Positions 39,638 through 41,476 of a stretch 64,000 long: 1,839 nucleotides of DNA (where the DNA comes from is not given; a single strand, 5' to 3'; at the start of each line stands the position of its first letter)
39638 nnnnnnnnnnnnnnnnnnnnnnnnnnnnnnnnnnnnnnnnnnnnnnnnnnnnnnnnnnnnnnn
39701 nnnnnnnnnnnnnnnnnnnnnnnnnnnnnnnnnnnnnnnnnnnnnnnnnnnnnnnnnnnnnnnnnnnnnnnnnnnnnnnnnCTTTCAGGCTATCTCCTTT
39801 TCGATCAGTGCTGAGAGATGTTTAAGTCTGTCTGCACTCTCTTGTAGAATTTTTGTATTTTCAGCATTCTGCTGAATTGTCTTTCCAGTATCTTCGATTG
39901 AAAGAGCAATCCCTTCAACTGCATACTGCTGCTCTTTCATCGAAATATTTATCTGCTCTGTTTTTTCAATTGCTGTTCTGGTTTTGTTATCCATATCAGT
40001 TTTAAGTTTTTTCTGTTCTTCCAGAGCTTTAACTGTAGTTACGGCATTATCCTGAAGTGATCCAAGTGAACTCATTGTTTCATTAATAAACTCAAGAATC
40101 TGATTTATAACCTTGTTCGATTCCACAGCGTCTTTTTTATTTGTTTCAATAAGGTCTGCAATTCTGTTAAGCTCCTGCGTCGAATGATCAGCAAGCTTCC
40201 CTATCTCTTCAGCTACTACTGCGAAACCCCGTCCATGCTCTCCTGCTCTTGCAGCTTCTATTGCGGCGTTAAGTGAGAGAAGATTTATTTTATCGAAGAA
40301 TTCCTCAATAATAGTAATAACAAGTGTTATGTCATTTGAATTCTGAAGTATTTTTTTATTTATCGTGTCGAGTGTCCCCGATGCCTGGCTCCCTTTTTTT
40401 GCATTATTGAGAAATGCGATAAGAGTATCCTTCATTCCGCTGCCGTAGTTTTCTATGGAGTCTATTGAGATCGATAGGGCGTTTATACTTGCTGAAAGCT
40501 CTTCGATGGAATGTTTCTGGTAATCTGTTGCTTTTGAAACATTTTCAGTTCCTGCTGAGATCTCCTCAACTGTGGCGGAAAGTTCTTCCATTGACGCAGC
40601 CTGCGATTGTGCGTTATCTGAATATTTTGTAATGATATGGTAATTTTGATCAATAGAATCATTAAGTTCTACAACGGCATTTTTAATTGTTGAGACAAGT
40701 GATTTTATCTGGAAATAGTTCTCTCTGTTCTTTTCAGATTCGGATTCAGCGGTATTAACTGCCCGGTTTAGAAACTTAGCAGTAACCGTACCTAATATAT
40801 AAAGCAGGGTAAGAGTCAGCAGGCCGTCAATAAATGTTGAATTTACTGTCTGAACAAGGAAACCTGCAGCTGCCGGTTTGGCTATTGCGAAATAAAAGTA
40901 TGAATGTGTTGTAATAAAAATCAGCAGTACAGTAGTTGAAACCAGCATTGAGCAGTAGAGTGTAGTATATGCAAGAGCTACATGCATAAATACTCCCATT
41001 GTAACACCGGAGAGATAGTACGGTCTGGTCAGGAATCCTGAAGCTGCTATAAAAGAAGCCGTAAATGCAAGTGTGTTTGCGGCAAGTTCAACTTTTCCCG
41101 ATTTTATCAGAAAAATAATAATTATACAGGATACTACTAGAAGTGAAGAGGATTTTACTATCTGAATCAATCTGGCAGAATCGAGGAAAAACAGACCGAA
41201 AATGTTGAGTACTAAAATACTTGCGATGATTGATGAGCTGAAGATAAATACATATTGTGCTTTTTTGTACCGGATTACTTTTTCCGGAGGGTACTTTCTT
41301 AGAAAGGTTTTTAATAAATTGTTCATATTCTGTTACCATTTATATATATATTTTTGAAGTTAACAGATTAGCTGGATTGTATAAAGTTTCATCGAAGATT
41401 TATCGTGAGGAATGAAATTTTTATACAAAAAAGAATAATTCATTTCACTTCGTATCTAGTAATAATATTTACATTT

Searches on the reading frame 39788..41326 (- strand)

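Call 81: search_protein_families(library=pfam, proteins=[window:39788-41326:-], max_evalue=0.00001)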
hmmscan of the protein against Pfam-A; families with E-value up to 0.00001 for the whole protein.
window:39788-41326:- (513 aa): 1 family
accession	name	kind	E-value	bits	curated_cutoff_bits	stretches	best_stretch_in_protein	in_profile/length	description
PF00015.26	MCPsignal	-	3.7e-28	98.9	34.6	1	310-465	12-167/172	Methyl-accepting chemotaxis protein (MCP) signalling domain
